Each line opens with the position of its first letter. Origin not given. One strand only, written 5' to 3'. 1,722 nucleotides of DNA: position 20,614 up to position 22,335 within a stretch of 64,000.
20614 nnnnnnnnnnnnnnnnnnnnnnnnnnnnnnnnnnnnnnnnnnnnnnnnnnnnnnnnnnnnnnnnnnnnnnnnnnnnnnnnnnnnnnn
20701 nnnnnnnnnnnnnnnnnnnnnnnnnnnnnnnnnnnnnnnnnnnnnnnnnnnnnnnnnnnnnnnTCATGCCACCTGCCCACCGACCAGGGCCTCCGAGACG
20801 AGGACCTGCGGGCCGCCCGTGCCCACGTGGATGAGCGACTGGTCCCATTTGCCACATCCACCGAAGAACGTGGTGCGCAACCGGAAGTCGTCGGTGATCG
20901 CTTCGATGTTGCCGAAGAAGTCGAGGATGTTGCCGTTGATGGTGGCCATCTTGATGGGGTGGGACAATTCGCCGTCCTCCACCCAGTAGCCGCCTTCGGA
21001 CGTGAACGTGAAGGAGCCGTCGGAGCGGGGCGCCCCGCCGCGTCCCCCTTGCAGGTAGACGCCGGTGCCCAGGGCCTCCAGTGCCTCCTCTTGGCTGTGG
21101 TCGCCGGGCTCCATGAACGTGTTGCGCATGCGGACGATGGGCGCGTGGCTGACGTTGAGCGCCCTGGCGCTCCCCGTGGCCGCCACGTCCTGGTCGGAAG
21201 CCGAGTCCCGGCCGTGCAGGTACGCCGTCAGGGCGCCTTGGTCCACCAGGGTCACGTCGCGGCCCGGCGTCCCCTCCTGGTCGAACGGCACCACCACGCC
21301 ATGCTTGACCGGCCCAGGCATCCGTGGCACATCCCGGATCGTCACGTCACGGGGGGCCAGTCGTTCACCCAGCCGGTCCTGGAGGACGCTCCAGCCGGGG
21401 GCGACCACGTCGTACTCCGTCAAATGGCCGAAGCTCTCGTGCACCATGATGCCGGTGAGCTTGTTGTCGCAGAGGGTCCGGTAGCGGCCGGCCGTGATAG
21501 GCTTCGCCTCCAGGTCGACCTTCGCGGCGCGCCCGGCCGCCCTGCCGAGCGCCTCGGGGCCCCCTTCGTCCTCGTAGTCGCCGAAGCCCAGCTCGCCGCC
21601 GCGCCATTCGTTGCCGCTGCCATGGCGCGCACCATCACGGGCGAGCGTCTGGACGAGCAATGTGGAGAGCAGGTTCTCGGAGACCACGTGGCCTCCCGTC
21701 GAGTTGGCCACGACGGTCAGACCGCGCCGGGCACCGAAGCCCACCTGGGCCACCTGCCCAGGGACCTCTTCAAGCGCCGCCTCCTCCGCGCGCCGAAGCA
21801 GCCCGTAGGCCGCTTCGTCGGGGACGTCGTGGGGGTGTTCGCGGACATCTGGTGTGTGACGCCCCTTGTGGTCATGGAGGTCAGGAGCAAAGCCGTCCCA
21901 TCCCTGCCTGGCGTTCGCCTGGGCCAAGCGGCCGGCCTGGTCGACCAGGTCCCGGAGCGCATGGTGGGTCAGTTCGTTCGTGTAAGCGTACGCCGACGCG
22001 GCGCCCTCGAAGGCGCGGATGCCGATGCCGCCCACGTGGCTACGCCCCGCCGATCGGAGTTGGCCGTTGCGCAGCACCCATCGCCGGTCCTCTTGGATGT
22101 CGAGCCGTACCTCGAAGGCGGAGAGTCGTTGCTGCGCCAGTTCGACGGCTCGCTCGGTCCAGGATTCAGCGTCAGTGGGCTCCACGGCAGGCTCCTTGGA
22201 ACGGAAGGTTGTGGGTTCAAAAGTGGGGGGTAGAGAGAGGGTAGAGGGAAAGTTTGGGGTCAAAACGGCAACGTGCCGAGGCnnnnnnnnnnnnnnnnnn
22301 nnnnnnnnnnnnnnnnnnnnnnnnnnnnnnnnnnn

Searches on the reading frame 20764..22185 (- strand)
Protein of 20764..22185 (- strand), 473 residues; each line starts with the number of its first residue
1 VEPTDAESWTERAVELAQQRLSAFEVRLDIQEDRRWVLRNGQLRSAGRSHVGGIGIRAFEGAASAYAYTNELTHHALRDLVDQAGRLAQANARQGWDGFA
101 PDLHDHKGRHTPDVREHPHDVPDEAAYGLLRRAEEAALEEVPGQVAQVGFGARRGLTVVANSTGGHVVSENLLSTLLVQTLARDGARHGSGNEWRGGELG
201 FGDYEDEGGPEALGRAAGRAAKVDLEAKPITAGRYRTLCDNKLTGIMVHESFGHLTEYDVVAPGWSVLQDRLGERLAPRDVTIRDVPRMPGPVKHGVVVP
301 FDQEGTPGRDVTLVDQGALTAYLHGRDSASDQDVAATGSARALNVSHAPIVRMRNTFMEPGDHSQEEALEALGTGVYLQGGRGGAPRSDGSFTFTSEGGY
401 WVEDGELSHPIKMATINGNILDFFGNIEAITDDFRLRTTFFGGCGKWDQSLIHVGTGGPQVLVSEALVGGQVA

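Call 6: search_protein_families(library=pfam, proteins=[window:20764-22185:-])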
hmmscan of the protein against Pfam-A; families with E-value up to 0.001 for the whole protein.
window:20764-22185:- (473 aa): 3 families
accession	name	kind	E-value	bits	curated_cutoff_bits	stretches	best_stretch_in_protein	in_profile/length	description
PF19289.4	PmbA_TldD_3rd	-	4.4e-56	189.9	22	1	233-470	2-220/220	PmbA/TldA metallopeptidase C-terminal domain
PF01523.21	PmbA_TldD_1st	-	3.3e-11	43.6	20.9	1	25-88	2-65/65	PmbA/TldA metallopeptidase domain 1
PF19290.4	PmbA_TldD_2nd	-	6e-08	33.6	20.9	1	116-222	1-106/109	PmbA/TldA metallopeptidase central domain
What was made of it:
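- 20764..22185 (-): TldD-type metalloprotease, 473 aa, GTG start, with an HESFGH zinc motif. Pfam PmbA_TldD domains 1, 2 and 3 (call 6).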

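Call 7: search_protein_families(library=ncbifam, proteins=[window:20764-22185:-], max_evalue=0.01)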
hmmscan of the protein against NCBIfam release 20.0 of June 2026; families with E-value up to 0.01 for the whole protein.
window:20764-22185:- (473 aa): 3 families
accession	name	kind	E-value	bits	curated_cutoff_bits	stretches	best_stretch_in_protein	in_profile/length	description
NF040952.1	Arch_mtprotase_TldD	equivalog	7.8e-60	202.9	635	1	32-469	23-443/443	zinc metalloprotease TldD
NF008006.0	PRK10735.1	equivalog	4.4e-42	144.1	513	1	15-471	27-480/481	metalloprotease TldD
NF008268.0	PRK11040.1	equivalog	1.5e-21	76.6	438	1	10-440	18-431/446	metalloprotease PmbA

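Call 16: find_related_loci(query=window:20764-22185:-, collection=genome_contigs, flank=6000)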
Query window:20764-22185:- (473 aa) in genome_contigs; peptide patterns used: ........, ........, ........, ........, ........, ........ (x = any residue, [..] = any of these).
76 stretches matched a pattern; 41 encode a relative of the query (tblastn E <= 1e-3); 41 distinct loci.
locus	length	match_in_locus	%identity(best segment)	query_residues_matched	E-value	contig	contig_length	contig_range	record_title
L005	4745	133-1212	46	114-471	5e-93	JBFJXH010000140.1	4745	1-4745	MAG: Thermoplasmatota archaeon isolate Mix_sand19.2022.05.G.43 k141_2827631_length_4745_cov_16.5673, whole genome shotgu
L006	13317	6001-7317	31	14-470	8e-54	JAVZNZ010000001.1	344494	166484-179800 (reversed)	MAG: Candidatus Bathyarchaeia archaeon isolate DRTY-6_201912_bins_75 DRTY-6_201912_bins_75_scaffold_1, whole genome shot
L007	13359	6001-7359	29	12-470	5e-53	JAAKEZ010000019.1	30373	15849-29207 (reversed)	Candidatus Bathyarchaeota archaeon A05DMB-2 NODE_536_length_30373_cov_10.219540, whole genome shotgun sequence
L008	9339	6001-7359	29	12-470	6e-52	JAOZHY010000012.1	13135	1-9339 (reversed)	MAG: Candidatus Bathyarchaeota archaeon isolate SRBZ_5 k147_395041, whole genome shotgun sequence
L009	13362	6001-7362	29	11-470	2e-51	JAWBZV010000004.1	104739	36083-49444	MAG: Candidatus Bathyarchaeia archaeon isolate JZ-1_201901_bins_74 JZ-1_201901_bins_74_scaffold_4, whole genome shotgun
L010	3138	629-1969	30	6-470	5e-51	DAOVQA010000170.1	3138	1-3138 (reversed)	MAG TPA_asm: Candidatus Bathyarchaeota archaeon isolate CSMAG_1563 CSMAG_1563_k141_171697_length_3138_cov_43.0581, whole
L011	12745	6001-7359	28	12-470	2e-50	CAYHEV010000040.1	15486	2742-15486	MAG TPA_asm: uncultured Candidatus Bathyarchaeia archaeon isolate ERP119294_co4_392 genome assembly, contig: NODE_3579_l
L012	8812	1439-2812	28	7-470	2e-50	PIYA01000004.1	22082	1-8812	MAG: Candidatus Bathyarchaeota archaeon isolate M8_bin163 bin163_scaffold884, whole genome shotgun sequence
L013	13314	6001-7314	29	15-470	2e-49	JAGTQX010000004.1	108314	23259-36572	MAG: Candidatus Bathyarchaeota archaeon isolate DRTY-6_2_bin_115 DRTY-6_2_bin_115_NODE_16, whole genome shotgun sequence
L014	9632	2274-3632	28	12-470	2e-49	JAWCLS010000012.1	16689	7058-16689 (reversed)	MAG: Candidatus Bathyarchaeia archaeon isolate JZ-2_201705_bins_231 JZ-2_201705_bins_231_scaffold_12, whole genome shotg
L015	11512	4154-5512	28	12-470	2e-48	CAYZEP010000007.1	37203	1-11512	MAG TPA_asm: uncultured Candidatus Bathyarchaeia archaeon isolate binchicken_co395_78 genome assembly, contig: NODE_119_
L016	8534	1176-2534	29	12-470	2e-48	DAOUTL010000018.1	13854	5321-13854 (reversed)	MAG TPA_asm: Candidatus Bathyarchaeota archaeon isolate CSMAG_571 CSMAG_571_k127_242466_length_13854_cov_14.8807, whole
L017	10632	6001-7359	29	12-470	3e-48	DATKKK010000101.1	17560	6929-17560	MAG TPA_asm: Candidatus Bathyarchaeia archaeon isolate SMAG_U14655 k141_2488930, whole genome shotgun sequence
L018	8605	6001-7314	30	15-470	2e-48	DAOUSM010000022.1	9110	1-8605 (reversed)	MAG TPA_asm: Candidatus Bathyarchaeota archaeon isolate CSMAG_546 CSMAG_546_k127_100963_length_9110_cov_10.0000, whole g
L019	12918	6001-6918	34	155-470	8e-48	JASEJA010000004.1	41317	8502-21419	MAG: Candidatus Bathyarchaeota archaeon isolate Yes71-20 NODE_251_length_41317_cov_31.270515, whole genome shotgun seque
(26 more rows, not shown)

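Call 20: find_homologous_proteins(query=window:20764-22185:-, max_evalue=1e-40)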
Query window:20764-22185:- (473 aa): 189 proteins with E <= 1e-40 among 8000 candidates; the best 120 are listed.
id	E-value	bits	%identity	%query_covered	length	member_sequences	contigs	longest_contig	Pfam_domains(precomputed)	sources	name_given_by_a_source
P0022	0.0e+0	1073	100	100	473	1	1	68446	PF01523.22,PF19290.5,PF19289.5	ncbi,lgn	ncbi:MAG: TldD/PmbA family protein [Thermoplasmatota archaeon]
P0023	7.4e-172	591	59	99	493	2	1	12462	PF01523.22,PF19290.5,PF19289.5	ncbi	-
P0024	1.8e-168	579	59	95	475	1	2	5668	PF01523.22,PF19290.5,PF19289.5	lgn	-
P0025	1.2e-164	567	58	99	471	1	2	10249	PF01523.22,PF19290.5,PF19289.5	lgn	-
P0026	1.0e-163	564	56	99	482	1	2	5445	PF01523.22,PF19290.5,PF19289.5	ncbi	-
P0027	1.7e-163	563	56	99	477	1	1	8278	PF01523.22,PF19290.5,PF19289.5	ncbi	-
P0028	4.3e-154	532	54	99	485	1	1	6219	PF01523.22,PF19290.5,PF19289.5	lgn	-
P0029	8.5e-153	528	55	95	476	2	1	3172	PF01523.22,PF19290.5,PF19289.5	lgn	-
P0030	1.7e-152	527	55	99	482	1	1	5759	PF01523.22,PF19289.5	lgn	-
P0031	4.5e-149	515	54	97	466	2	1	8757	PF01523.22,PF19290.5,PF19289.5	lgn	-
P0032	3.2e-148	513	53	96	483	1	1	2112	PF01523.22,PF19290.5,PF19289.5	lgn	-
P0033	2.9e-146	506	52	99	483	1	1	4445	PF01523.22,PF19290.5,PF19289.5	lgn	-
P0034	9.2e-146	505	51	99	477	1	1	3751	PF01523.22,PF19289.5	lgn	-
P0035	8.4e-144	498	52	99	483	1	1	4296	PF01523.22,PF19290.5,PF19289.5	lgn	-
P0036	1.0e-139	485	50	98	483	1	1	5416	PF01523.22,PF19290.5,PF19289.5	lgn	-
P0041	3.1e-125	437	48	99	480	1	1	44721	PF01523.22,PF19289.5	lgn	-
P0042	2.7e-124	434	50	95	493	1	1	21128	PF01523.22,PF19289.5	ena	-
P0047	1.6e-115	405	47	95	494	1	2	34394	PF19290.5,PF19289.5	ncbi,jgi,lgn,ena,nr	ncbi:MAG TPA: TldD/PmbA family protein [Candidatus Thermoplasmatota archaeon]|nr:TldD/PmbA family pr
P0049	1.3e-114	402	46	95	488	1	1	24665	PF19289.5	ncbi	ncbi:MAG: TldD/PmbA family protein [Thermoplasmatota archaeon]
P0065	5.6e-109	383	45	96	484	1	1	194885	PF01523.22,PF19289.5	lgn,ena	-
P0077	3.3e-103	364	44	95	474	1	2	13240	PF01523.22,PF19289.5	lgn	-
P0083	2.7e-88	315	39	99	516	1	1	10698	PF01523.22,PF19290.5,PF19289.5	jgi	jgi:TldD protein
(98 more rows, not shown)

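Call 21: find_encoding_contigs(protein=P0023, flank=7000, max_places=2)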
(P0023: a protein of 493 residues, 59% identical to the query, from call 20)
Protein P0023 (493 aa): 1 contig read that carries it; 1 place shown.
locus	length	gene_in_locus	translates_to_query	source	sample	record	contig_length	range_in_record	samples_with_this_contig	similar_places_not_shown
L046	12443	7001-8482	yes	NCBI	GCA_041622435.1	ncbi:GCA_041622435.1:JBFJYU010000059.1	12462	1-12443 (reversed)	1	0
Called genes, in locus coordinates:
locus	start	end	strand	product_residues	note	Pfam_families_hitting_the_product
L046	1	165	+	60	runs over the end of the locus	?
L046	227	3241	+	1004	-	PF25164:CoiA_N (weak), PF06054:CoiA_nuc (weak), PF00270:DEAD, PF04851:ResIII, PF22527:DEXQc_Suv3 (weak), PF00271:Helicase_C, PF21280:Helicase_dom4_arc, PF14520:HHH_5 (weak)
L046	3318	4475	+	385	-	PF07995:GSDH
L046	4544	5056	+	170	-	PF08617:CGI-121 (weak)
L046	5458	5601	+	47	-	-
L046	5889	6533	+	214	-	PF00702:Hydrolase, PF12710:HAD (weak), PF13419:HAD_2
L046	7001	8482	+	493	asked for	PF01523:PmbA_TldD_1st, PF19290:PmbA_TldD_2nd (weak), PF19289:PmbA_TldD_3rd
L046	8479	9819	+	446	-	PF19290:PmbA_TldD_2nd (faint), PF19289:PmbA_TldD_3rd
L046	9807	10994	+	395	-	PF00069:Pkinase, PF07714:PK_Tyr_Ser-Thr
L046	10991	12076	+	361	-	PF00069:Pkinase, PF07714:PK_Tyr_Ser-Thr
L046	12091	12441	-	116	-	?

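Call 22: find_encoding_contigs(protein=P0025, flank=7000, max_places=2)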
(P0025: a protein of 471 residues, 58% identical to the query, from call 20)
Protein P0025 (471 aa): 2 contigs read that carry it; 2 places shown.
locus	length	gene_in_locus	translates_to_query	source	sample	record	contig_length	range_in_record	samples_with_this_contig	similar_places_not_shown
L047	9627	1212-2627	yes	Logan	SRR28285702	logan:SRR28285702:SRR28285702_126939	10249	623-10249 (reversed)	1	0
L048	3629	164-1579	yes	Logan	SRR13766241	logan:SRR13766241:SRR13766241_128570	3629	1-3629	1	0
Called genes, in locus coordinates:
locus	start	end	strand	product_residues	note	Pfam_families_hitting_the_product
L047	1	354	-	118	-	?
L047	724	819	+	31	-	-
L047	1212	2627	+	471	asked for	PF01523:PmbA_TldD_1st, PF19290:PmbA_TldD_2nd (weak), PF19289:PmbA_TldD_3rd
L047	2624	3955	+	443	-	PF19289:PmbA_TldD_3rd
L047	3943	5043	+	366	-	PF00069:Pkinase, PF07714:PK_Tyr_Ser-Thr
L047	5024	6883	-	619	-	PF00664:ABC_membrane, PF00005:ABC_tran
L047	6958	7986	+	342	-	PF00069:Pkinase, PF07714:PK_Tyr_Ser-Thr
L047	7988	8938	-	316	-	-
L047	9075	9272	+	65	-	-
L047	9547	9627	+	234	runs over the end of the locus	?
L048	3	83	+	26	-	?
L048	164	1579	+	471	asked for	PF01523:PmbA_TldD_1st, PF19290:PmbA_TldD_2nd (weak), PF19289:PmbA_TldD_3rd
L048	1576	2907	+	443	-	PF19289:PmbA_TldD_3rd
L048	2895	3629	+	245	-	?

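Call 23: find_encoding_contigs(protein=P0041, flank=7000, max_places=2)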
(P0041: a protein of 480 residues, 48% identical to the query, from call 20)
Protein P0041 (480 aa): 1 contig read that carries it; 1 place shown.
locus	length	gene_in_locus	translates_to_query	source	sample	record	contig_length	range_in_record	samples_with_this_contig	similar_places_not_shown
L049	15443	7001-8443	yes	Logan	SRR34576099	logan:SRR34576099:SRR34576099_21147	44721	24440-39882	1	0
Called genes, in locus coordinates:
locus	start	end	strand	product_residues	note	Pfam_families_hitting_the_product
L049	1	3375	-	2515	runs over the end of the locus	-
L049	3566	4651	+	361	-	-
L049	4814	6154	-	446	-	PF00579:tRNA-synt_1b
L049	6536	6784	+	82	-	-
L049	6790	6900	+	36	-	-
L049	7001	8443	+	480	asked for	PF01523:PmbA_TldD_1st (weak), PF19289:PmbA_TldD_3rd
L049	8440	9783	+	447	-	PF19289:PmbA_TldD_3rd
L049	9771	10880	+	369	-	PF00069:Pkinase, PF07714:PK_Tyr_Ser-Thr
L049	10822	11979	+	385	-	PF00069:Pkinase, PF07714:PK_Tyr_Ser-Thr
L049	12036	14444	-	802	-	PF00664:ABC_membrane, PF02463:SMC_N (faint), PF00005:ABC_tran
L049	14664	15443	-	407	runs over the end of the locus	PF00155:Aminotran_1_2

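Call 24: find_encoding_contigs(protein=P0042, flank=7000, max_places=2)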
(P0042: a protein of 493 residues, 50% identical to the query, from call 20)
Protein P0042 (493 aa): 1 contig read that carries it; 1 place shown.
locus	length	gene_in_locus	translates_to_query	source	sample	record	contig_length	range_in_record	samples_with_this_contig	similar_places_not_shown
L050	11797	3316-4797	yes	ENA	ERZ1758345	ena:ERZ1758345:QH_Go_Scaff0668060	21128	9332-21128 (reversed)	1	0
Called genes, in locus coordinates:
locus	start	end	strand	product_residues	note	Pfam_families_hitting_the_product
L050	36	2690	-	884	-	PF00773:RNB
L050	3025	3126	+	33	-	-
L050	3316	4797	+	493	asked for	PF01523:PmbA_TldD_1st, PF19289:PmbA_TldD_3rd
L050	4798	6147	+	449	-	PF01523:PmbA_TldD_1st (faint), PF19289:PmbA_TldD_3rd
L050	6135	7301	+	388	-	PF00069:Pkinase, PF07714:PK_Tyr_Ser-Thr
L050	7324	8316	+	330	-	PF00069:Pkinase, PF07714:PK_Tyr_Ser-Thr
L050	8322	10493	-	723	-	PF00664:ABC_membrane, PF00005:ABC_tran, PF13304:AAA_21 (faint)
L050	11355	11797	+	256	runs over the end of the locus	-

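Call 35: find_encoding_contigs(protein=P0047, flank=7000, max_places=2)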
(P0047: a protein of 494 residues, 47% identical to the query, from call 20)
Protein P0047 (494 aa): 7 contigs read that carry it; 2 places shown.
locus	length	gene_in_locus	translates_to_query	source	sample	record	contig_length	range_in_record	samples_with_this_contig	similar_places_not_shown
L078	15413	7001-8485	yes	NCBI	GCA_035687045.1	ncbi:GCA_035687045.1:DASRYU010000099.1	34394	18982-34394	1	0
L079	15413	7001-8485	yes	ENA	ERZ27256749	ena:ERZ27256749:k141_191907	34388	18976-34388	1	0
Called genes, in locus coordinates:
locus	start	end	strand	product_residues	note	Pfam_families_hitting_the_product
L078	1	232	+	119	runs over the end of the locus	-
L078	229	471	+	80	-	PF01541:GIY-YIG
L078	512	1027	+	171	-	PF10027:DUF2269 (weak)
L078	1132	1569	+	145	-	-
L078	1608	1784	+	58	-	-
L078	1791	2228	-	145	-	-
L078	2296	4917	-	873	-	PF00773:RNB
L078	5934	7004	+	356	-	PF00069:Pkinase, PF07714:PK_Tyr_Ser-Thr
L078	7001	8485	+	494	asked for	PF19290:PmbA_TldD_2nd (weak), PF19289:PmbA_TldD_3rd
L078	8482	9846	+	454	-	PF19289:PmbA_TldD_3rd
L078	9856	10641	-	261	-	PF01061:ABC2_membrane, PF12698:ABC2_membrane_3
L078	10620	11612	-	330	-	PF00005:ABC_tran, PF13304:AAA_21 (faint), PF13732:DrrA1-3_C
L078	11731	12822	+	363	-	PF00069:Pkinase, PF07714:PK_Tyr_Ser-Thr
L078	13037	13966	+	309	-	PF02517:Rce1-like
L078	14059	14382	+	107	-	PF21715:CggR_N (faint)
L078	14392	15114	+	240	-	-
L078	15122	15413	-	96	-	?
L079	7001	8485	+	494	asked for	PF19290:PmbA_TldD_2nd (weak), PF19289:PmbA_TldD_3rd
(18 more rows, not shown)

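Call 36: find_encoding_contigs(protein=P0049, flank=7000, max_places=2)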
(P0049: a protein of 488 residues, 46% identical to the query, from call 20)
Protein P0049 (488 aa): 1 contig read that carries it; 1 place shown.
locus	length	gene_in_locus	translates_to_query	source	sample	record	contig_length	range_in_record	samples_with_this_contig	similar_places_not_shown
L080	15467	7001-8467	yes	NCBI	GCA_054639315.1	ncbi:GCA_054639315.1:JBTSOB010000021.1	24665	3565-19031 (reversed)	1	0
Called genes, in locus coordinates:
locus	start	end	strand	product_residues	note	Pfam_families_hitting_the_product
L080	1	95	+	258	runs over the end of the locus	PF00561:Abhydrolase_1 (weak)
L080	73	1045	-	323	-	PF02636:Methyltransf_28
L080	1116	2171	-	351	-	PF02636:Methyltransf_28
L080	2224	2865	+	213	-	PF01914:MarC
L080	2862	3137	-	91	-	PF22570:LiaF-TM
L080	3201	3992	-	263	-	PF13527:Acetyltransf_9, PF00583:Acetyltransf_1, PF13673:Acetyltransf_10, PF13508:Acetyltransf_7, PF08445:FR47 (weak)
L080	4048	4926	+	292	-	PF13489:Methyltransf_23 (weak), PF01209:Ubie_methyltran (weak), PF07021:MetW (weak), PF13847:Methyltransf_31, PF08241:Methyltransf_11, PF08242:Methyltransf_12, PF13649:Methyltransf_25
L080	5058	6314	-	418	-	-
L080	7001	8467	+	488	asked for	PF19289:PmbA_TldD_3rd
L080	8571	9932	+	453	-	PF19289:PmbA_TldD_3rd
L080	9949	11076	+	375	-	PF00069:Pkinase, PF07714:PK_Tyr_Ser-Thr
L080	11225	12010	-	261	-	PF01061:ABC2_membrane, PF12679:ABC2_membrane_2 (weak), PF12730:ABC2_membrane_4 (weak), PF12698:ABC2_membrane_3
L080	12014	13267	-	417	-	PF00005:ABC_tran, PF13304:AAA_21, PF13732:DrrA1-3_C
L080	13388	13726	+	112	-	PF18291:HU-HIG (weak), PF00216:Bac_DNA_binding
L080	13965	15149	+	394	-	PF00155:Aminotran_1_2, PF01041:DegT_DnrJ_EryC1 (weak)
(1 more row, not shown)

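Call 37: find_encoding_contigs(protein=P0065, flank=7000, max_places=2)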
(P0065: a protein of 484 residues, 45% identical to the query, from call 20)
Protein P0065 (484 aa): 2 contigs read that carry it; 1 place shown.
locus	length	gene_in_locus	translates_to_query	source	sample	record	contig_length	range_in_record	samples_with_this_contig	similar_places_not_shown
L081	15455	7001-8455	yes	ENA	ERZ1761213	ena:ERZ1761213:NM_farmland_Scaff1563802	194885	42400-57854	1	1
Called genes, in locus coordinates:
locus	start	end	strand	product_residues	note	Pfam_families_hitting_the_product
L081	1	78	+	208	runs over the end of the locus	-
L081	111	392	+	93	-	-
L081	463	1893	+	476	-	PF08309:LVIVD (faint)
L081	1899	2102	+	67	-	-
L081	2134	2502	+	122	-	PF00903:Glyoxalase (weak)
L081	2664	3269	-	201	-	PF13801:Metal_resist, PF07813:LTXXQ (weak)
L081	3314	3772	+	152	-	PF01638:HxlR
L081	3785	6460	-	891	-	PF00773:RNB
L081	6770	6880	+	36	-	-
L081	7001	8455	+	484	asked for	PF01523:PmbA_TldD_1st, PF19289:PmbA_TldD_3rd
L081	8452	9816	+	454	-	PF01523:PmbA_TldD_1st (weak), PF19289:PmbA_TldD_3rd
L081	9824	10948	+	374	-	PF00069:Pkinase, PF07714:PK_Tyr_Ser-Thr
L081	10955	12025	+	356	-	PF00069:Pkinase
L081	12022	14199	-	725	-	PF00664:ABC_membrane, PF00005:ABC_tran, PF02463:SMC_N (faint)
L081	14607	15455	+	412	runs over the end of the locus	-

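Call 38: find_encoding_contigs(protein=P0077, flank=7000, max_places=2)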
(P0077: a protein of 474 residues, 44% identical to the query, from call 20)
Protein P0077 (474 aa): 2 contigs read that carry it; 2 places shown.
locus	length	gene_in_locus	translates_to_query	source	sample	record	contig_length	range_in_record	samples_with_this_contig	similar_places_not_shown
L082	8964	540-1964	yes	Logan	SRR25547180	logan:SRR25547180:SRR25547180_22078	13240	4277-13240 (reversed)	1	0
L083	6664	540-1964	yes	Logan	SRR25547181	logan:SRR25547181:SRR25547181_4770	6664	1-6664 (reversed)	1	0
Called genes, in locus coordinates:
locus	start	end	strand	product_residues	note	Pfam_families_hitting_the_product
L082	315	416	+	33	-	-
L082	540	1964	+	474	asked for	PF01523:PmbA_TldD_1st, PF19289:PmbA_TldD_3rd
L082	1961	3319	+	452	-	PF01523:PmbA_TldD_1st (weak), PF19289:PmbA_TldD_3rd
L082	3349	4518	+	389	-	PF00069:Pkinase, PF07714:PK_Tyr_Ser-Thr, PF03109:ABC1 (weak)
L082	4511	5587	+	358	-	PF00069:Pkinase, PF07714:PK_Tyr_Ser-Thr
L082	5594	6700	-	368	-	PF00069:Pkinase, PF07714:PK_Tyr_Ser-Thr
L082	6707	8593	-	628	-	PF00664:ABC_membrane, PF00005:ABC_tran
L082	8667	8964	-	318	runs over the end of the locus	PF26553:PDDEXK_19, PF01381:HTH_3, PF13560:HTH_31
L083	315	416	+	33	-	-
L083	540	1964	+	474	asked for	PF01523:PmbA_TldD_1st, PF19289:PmbA_TldD_3rd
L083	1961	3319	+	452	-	PF01523:PmbA_TldD_1st (weak), PF19289:PmbA_TldD_3rd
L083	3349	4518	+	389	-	PF00069:Pkinase, PF07714:PK_Tyr_Ser-Thr, PF03109:ABC1 (weak)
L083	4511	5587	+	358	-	PF00069:Pkinase, PF07714:PK_Tyr_Ser-Thr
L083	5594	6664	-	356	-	?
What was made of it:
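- An ABC exporter is present in every cluster with enough sequence, and in two unrelated architectures, which argues that export is part of the system (calls 22-24, 35-38).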

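Call 59: search_protein_families(library=padloc, proteins=[window:20764-22185:-], max_evalue=0.001)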
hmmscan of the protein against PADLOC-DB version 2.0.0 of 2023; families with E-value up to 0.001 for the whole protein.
window:20764-22185:- (473 aa): 0 families

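Call 69: find_encoding_contigs(protein=P0083, flank=8000, max_places=2)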
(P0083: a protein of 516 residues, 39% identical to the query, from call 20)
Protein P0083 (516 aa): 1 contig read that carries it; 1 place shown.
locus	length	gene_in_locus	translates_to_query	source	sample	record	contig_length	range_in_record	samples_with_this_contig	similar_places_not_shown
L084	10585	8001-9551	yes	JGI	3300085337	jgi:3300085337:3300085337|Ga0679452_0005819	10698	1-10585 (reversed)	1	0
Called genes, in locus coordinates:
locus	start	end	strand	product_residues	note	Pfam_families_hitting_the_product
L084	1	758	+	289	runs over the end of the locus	?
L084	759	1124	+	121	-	-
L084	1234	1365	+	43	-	-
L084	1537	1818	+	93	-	PF02416:TatA_B_E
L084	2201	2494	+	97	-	-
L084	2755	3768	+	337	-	PF00850:Hist_deacetyl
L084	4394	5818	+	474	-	PF00206:Lyase_1, PF10397:ADSL_C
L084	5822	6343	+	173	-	-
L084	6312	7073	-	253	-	PF01061:ABC2_membrane, PF12698:ABC2_membrane_3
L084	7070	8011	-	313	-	PF00005:ABC_tran, PF13304:AAA_21 (weak), PF13732:DrrA1-3_C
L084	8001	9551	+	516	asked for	PF01523:PmbA_TldD_1st, PF19290:PmbA_TldD_2nd (weak), PF19289:PmbA_TldD_3rd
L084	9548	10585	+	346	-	?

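Call 75: search_protein_families(library=pfam, proteins=[L046:9807-10180:+, L047:3943-4300:+, L049:9771-10130:+, L050:6135-6520:+, L005:3562-3960:+, L081:9824-10190:+, L082:3349-3720:+], max_evalue=10)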
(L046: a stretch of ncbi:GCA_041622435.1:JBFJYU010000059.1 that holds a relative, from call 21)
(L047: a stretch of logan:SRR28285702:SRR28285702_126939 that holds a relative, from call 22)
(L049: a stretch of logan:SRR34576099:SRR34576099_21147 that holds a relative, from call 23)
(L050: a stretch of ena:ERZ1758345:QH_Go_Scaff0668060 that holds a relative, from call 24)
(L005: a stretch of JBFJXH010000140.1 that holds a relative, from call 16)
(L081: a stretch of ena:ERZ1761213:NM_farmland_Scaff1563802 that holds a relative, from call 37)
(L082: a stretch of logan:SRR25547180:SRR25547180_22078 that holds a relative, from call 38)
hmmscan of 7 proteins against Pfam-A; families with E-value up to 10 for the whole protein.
L046:9807-10180:+ (124 aa): 0 families

L047:3943-4300:+ (119 aa): 1 family
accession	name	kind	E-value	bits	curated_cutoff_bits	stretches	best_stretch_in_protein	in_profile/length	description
PF04233.19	Phage_Mu_F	-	0.14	13.3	29.6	1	54-98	6-51/112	Phage Mu protein F like protein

L049:9771-10130:+ (120 aa): 1 family
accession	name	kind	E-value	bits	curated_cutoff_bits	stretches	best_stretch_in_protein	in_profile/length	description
PF21207.3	GLOD4_N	-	0.024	14.8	27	1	82-107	6-31/42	Glyoxalase domain-containing protein 4, N-terminal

L050:6135-6520:+ (128 aa): 0 families

L005:3562-3960:+ (133 aa): 0 families

L081:9824-10190:+ (122 aa): 1 family
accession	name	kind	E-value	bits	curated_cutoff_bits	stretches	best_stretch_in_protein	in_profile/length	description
PF13646.12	HEAT_2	-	0.044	14.5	27.7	1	65-91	33-58/88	HEAT repeats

L082:3349-3720:+ (124 aa): 0 families
